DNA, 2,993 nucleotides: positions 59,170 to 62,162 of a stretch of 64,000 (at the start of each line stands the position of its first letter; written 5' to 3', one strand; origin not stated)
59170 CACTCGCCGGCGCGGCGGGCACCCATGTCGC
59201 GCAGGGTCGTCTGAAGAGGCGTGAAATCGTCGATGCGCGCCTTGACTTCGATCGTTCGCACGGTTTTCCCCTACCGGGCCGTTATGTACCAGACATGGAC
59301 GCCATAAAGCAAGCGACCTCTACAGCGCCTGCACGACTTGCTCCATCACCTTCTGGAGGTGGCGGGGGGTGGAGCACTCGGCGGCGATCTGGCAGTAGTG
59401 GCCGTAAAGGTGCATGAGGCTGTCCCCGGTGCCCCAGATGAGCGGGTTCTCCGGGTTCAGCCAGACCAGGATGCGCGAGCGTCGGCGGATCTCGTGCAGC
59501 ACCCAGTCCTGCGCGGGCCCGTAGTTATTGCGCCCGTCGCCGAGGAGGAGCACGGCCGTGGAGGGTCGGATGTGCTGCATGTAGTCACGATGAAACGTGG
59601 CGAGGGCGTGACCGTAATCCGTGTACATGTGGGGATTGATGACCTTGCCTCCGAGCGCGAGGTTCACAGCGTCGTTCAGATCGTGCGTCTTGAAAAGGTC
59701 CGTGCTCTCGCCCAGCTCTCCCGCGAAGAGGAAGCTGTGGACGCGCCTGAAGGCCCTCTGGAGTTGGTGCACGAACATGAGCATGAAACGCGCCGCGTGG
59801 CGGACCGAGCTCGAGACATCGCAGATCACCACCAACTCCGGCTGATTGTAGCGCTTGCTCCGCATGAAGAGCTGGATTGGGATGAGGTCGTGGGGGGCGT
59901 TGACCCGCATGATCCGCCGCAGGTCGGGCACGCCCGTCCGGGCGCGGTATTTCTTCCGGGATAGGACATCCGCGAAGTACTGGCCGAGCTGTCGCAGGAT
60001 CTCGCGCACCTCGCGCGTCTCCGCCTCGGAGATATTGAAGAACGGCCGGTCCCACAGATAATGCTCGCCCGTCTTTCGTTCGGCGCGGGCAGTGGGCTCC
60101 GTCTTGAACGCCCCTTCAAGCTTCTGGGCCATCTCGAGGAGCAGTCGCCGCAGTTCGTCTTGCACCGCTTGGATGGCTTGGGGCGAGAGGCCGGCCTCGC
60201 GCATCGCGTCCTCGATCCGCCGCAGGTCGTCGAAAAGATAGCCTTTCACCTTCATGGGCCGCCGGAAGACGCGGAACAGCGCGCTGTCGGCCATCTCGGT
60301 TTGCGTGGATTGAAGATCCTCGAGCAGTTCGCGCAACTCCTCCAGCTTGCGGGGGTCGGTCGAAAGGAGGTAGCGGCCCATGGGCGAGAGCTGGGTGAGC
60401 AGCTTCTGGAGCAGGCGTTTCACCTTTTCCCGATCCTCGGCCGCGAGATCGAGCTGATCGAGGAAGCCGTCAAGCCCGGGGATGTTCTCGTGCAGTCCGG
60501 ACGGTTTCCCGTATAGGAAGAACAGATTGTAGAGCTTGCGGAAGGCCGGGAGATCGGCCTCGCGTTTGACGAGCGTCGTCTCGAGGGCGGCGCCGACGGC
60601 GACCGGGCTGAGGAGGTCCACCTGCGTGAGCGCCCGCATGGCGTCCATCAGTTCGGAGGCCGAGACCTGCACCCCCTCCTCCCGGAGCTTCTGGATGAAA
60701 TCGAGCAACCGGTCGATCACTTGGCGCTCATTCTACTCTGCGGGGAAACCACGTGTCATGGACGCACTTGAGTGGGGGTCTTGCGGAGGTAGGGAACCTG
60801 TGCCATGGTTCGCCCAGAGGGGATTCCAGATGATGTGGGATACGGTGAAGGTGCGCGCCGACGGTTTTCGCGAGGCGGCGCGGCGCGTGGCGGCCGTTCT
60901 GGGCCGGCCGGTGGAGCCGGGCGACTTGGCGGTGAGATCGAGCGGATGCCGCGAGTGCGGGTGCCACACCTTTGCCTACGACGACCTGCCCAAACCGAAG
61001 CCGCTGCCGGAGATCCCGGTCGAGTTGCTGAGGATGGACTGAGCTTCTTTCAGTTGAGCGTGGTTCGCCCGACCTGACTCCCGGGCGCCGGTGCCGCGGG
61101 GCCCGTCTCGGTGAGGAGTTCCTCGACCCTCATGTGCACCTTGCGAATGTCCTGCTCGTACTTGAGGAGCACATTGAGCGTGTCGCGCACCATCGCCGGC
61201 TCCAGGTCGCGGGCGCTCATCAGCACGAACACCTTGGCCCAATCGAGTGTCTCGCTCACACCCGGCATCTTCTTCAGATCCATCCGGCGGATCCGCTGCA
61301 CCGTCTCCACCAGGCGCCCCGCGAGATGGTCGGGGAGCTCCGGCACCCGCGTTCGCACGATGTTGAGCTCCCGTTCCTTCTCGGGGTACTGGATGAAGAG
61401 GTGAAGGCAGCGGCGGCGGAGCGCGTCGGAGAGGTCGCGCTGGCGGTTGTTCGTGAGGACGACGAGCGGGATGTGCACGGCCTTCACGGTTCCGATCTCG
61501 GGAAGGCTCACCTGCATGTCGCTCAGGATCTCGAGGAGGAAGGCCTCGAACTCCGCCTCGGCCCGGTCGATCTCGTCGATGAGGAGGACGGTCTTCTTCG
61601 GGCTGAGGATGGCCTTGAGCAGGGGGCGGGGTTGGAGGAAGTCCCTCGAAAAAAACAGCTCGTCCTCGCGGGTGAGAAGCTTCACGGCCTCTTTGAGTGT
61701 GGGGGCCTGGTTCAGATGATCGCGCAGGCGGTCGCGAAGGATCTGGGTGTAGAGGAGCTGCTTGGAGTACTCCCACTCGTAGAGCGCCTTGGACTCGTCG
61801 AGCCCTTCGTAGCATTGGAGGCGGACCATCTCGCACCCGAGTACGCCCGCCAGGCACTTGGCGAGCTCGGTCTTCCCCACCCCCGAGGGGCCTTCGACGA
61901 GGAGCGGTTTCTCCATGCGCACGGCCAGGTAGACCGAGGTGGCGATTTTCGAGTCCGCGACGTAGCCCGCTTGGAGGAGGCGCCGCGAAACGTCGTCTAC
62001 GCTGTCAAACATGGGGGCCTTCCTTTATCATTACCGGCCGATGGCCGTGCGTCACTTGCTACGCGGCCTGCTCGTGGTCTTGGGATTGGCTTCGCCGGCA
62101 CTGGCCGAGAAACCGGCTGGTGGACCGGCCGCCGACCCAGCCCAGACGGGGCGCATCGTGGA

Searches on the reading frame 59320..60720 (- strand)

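Call 68: search_protein_families(library=pfam, proteins=[window:59320-60720:-], max_evalue=0.00001)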
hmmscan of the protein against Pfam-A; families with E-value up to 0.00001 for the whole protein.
window:59320-60720:- (466 aa): 1 family
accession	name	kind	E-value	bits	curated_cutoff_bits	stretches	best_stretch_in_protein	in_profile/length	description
PF05762.20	VWA_CoxE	-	1.5e-30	106.7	26.4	1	243-456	6-220/222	VWA domain containing CoxE-like protein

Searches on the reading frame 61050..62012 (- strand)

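Call 68: search_protein_families(library=pfam, proteins=[window:61050-62012:-], max_evalue=0.00001)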
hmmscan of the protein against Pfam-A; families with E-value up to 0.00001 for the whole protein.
window:61050-62012:- (320 aa): 5 families
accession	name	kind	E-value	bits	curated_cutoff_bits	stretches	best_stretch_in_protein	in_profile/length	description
PF07728.20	AAA_5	-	1.6e-15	57.8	22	1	37-202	2-139/139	AAA domain (dynein-related subfamily)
PF00004.35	AAA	-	2.8e-10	41.2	21.2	1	38-203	2-124/131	ATPase family associated with various cellular activities (AAA)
PF07724.20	AAA_2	-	1.8e-08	35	27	0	134-208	70-137/166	AAA domain (Cdc48 subfamily)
PF07726.17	AAA_3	-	8.1e-08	32.7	27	0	141-187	64-109/131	ATPase family associated with various cellular activities (AAA)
PF13191.12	AAA_16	-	2e-07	32.1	32.6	1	36-167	26-160/167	AAA ATPase domain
